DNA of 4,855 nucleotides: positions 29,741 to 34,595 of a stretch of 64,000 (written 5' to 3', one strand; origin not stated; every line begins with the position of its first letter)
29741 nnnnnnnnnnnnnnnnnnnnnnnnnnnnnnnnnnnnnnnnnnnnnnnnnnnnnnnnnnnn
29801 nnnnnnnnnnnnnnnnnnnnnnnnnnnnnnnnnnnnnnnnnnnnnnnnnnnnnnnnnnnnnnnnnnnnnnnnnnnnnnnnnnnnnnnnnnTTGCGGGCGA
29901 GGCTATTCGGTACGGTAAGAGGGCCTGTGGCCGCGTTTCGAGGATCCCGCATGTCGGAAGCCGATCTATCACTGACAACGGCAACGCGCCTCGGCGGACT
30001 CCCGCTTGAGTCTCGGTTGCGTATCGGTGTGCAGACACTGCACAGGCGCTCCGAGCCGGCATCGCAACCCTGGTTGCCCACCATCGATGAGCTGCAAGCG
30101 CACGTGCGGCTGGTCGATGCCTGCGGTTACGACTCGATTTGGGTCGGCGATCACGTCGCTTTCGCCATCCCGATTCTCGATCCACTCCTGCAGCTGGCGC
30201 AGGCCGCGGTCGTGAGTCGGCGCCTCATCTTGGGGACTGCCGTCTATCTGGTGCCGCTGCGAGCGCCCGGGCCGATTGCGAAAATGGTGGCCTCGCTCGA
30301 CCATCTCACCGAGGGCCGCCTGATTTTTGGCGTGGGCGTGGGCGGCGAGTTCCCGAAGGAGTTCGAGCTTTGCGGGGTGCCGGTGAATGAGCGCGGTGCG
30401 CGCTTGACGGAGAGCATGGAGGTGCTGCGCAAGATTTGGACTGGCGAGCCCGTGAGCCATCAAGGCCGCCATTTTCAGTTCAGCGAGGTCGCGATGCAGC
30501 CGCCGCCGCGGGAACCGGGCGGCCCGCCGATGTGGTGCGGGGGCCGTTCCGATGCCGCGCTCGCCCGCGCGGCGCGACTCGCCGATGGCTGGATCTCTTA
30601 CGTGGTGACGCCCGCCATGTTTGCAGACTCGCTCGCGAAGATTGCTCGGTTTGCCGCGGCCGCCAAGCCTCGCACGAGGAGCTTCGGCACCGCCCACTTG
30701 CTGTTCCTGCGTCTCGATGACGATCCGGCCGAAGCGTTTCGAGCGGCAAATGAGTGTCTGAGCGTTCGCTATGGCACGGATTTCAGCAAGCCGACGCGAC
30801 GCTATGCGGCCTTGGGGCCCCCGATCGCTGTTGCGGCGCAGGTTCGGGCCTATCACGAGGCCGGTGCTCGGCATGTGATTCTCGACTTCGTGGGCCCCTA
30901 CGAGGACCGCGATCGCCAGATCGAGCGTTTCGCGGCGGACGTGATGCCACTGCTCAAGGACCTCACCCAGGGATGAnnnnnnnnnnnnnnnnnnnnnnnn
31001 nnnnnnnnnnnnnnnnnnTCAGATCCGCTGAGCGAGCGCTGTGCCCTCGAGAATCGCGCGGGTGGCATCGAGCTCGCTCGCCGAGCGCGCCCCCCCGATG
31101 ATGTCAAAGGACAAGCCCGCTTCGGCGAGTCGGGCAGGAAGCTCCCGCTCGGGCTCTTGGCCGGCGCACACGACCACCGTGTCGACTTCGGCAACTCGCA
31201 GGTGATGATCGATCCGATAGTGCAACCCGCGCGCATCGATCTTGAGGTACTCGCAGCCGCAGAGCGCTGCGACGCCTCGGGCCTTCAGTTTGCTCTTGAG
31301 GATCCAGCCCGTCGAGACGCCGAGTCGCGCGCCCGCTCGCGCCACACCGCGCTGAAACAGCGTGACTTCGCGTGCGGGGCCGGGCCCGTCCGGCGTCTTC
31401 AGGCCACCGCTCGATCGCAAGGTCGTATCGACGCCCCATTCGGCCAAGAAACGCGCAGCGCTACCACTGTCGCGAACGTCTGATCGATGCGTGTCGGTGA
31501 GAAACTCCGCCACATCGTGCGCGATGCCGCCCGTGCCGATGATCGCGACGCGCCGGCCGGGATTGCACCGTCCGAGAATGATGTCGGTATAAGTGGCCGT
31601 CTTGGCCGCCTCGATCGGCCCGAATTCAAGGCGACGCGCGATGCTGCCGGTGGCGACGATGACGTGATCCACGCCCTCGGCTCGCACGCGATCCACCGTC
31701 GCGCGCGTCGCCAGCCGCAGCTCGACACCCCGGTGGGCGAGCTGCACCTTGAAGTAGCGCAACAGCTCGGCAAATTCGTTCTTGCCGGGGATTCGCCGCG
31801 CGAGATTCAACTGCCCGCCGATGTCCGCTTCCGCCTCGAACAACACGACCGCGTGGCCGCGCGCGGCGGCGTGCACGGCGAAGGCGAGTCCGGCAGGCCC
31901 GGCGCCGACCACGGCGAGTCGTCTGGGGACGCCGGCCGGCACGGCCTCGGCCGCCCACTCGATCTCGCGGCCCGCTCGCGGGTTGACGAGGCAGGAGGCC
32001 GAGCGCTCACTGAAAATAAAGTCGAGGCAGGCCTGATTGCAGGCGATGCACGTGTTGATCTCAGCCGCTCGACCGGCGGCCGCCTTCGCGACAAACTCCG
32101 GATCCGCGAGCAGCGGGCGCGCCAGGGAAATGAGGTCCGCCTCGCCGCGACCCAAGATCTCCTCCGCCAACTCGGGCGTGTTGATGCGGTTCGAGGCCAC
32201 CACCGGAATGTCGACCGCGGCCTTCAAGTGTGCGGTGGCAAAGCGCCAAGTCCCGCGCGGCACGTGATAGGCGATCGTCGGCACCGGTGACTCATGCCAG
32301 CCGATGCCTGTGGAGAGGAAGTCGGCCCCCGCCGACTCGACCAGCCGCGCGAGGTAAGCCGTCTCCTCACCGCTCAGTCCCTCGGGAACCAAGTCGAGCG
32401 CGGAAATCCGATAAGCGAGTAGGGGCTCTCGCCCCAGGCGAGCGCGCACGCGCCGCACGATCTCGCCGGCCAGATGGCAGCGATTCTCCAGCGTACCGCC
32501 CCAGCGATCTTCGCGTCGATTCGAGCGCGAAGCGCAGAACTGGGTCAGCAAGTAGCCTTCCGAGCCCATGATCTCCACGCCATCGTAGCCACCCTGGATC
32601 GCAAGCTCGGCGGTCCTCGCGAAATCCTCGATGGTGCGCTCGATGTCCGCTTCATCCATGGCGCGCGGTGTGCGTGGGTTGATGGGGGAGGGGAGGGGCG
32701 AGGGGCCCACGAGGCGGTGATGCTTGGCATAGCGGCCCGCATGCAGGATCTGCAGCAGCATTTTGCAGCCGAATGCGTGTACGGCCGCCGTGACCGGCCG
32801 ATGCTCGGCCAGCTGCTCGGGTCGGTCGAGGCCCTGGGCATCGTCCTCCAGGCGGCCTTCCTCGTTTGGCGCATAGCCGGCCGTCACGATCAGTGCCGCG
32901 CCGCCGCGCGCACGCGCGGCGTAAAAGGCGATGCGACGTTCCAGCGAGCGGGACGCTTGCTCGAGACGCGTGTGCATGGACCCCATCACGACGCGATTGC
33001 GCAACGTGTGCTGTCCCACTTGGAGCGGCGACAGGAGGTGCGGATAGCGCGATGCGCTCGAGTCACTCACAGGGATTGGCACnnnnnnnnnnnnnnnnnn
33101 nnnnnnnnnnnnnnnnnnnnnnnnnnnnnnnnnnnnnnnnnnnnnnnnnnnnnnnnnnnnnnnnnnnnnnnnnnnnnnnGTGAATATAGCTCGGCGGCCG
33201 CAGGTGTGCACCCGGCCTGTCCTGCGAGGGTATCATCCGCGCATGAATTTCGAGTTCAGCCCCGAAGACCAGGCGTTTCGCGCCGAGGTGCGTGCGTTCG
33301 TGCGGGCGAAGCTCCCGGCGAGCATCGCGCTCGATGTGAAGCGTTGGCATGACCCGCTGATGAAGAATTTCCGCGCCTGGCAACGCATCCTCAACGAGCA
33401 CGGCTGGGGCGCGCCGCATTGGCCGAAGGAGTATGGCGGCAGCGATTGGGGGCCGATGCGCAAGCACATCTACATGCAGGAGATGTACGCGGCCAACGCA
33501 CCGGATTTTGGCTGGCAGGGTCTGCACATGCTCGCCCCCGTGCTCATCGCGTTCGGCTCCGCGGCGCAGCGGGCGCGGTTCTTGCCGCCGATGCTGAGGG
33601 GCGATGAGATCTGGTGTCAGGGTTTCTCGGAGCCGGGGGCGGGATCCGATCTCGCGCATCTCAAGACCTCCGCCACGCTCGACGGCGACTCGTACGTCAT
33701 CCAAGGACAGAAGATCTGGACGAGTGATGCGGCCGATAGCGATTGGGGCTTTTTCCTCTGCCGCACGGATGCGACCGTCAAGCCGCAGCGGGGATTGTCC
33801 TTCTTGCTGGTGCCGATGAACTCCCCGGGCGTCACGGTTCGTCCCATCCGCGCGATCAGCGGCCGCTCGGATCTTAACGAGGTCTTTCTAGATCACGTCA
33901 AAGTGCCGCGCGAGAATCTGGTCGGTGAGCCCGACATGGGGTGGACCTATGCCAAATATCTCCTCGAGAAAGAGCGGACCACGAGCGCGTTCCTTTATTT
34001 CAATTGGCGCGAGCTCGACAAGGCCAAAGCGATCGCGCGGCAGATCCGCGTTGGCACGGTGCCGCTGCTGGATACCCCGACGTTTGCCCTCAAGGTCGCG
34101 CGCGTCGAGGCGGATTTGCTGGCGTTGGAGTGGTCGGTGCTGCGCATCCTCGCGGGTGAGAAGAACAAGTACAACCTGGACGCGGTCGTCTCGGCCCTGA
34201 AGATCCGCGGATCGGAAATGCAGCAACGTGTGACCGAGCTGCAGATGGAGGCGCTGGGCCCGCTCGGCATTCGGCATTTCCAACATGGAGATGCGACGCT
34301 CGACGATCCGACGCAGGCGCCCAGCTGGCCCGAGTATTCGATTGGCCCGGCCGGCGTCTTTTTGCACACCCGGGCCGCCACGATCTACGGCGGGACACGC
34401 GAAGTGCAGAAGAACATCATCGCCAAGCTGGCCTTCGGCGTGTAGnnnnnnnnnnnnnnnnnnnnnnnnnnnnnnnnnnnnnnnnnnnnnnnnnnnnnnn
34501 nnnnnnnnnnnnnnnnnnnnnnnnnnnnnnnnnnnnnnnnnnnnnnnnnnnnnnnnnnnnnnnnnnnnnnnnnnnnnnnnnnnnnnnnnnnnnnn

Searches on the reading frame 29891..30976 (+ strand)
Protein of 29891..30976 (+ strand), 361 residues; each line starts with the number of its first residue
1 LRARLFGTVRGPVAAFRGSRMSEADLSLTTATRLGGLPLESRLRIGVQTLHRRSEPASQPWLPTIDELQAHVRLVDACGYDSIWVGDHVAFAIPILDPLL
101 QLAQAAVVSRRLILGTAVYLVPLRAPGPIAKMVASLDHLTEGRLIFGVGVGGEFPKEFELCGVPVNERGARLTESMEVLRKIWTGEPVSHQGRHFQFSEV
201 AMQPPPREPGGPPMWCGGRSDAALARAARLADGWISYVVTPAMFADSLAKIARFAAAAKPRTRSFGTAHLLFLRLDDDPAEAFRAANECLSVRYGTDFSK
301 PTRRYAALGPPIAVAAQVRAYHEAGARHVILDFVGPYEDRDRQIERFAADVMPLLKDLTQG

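Call 50: search_protein_families(library=pfam, proteins=[window:29891-30976:+], max_evalue=0.000001)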
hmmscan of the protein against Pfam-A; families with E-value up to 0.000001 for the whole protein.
window:29891-30976:+ (361 aa): 1 family
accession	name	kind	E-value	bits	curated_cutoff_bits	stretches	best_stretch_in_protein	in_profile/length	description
PF00296.26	Bac_luciferase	-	7.8e-55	186.9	27.9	1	45-325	3-311/314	Luciferase-like monooxygenase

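Call 59: search_protein_families(library=ncbifam, proteins=[window:29891-30976:+], max_evalue=0.00001)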
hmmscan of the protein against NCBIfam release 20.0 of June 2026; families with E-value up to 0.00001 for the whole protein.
window:29891-30976:+ (361 aa): 30 families (the best 25 are shown)
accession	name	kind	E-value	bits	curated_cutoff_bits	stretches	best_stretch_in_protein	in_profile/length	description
TIGR03619.1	F420_Rv2161c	subfamily_domain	8e-54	182.8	166.9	1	72-332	4-246/247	TIGR03619 family F420-dependent LLM class oxidoreductase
TIGR03854.1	F420_MSMEG_3544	hypoth_equivalog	7.1e-35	120.7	295.6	1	66-354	13-288/290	TIGR03854 family LLM class F420-dependent oxidoreductase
TIGR03571.1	lucif_BA3436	subfamily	1.4e-30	106.7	303.9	1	61-354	26-303/304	TIGR03571 family LLM class oxidoreductase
TIGR03560.1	F420_Rv1855c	subfamily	2.6e-29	102.6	231.4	1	64-258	11-215/227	TIGR03560 family F420-dependent LLM class oxidoreductase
TIGR03621.1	F420_MSMEG_2516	subfamily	5.6e-23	81.5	213.15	1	66-232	14-171/295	TIGR03621 family F420-dependent LLM class oxidoreductase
TIGR04021.1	LLM_DMSO2_sfnG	equivalog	1.3e-22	80.7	382.95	1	108-274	73-239/350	dimethylsulfone monooxygenase SfnG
TIGR03559.1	F420_Rv3520c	subfamily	1.3e-20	73.7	335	1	66-293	13-246/325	LLM class F420-dependent oxidoreductase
NF001939.1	PRK00719.1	subfamily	1.8e-20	73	510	1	108-291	65-245/373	alkanesulfonate monooxygenase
TIGR03565.1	alk_sulf_monoox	equivalog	2.4e-20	72.9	518.2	1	106-291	63-245/346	FMNH2-dependent alkanesulfonate monooxygenase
NF002619.0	PRK02271.1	equivalog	5.1e-20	72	276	1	65-287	13-227/329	5,10-methylenetetrahydromethanopterin reductase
TIGR03564.1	F420_MSMEG_4879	subfamily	1.6e-18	67.3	234.25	1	70-330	3-264/265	TIGR03564 family F420-dependent LLM class oxidoreductase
TIGR03555.1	F420_mer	equivalog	9.2e-18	64.7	348.7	1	65-287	11-226/325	5,10-methylenetetrahydromethanopterin reductase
TIGR03841.1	F420_Rv3093c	subfamily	2.1e-17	63.5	213.65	1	68-265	12-200/298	LLM class F420-dependent oxidoreductase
TIGR04465.1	ArgArg_F420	equivalog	2.1e-17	63.2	470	1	65-286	59-282/364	F420-dependent hydroxymycolic acid dehydrogenase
TIGR04027.1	LLM_KPN_01858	hypoth_equivalog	1.4e-15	57.1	412.9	1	74-194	28-149/326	putative FMN-dependent luciferase-like monooxygenase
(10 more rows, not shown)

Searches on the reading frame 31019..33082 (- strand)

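Call 50: search_protein_families(library=pfam, proteins=[window:31019-33082:-], max_evalue=0.000001)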
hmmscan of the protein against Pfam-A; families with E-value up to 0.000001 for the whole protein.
window:31019-33082:- (687 aa): 4 families
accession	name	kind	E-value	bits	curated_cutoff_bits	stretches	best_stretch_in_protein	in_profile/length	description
PF00724.26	Oxidored_FMN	-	7.8e-74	249.4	27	1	16-340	2-341/342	NADH:flavin oxidoreductase / NADH oxidase family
PF07992.20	Pyr_redox_2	-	3.3e-19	69.8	26.1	1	388-659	2-251/291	Pyridine nucleotide-disulphide oxidoreductase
PF13450.12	NAD_binding_8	-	7e-09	36.3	21.9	1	391-432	1-41/68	NAD(P)-binding Rossmann-like domain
PF01266.30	DAO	-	2.1e-08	34.6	27.9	0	389-423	2-37/353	FAD dependent oxidoreductase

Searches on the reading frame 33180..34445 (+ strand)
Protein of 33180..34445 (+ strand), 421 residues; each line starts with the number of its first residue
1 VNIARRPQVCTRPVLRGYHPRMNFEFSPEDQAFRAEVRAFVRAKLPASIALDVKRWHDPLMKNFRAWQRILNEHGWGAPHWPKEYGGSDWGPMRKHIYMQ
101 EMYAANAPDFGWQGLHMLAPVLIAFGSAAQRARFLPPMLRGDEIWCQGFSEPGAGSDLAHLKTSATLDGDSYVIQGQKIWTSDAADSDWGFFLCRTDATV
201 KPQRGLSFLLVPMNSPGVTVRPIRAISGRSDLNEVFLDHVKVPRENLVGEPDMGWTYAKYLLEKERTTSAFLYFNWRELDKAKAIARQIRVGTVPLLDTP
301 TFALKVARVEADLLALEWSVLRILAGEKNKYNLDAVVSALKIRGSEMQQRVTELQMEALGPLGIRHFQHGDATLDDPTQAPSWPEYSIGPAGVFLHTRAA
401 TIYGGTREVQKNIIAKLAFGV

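Call 50: search_protein_families(library=pfam, proteins=[window:33180-34445:+], max_evalue=0.000001)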
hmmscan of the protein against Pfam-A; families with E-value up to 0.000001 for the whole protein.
window:33180-34445:+ (421 aa): 3 families
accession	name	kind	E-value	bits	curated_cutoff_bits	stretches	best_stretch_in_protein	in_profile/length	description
PF02770.24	Acyl-CoA_dh_M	-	5.9e-21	74.9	33.3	1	146-238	1-95/97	Acyl-CoA dehydrogenase, middle domain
PF02771.21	Acyl-CoA_dh_N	-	1.1e-18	68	22.9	1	27-142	1-113/113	Acyl-CoA dehydrogenase, N-terminal domain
PF00441.29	Acyl-CoA_dh_1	-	1.4e-17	64.6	22.4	1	253-416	2-147/150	Acyl-CoA dehydrogenase, C-terminal domain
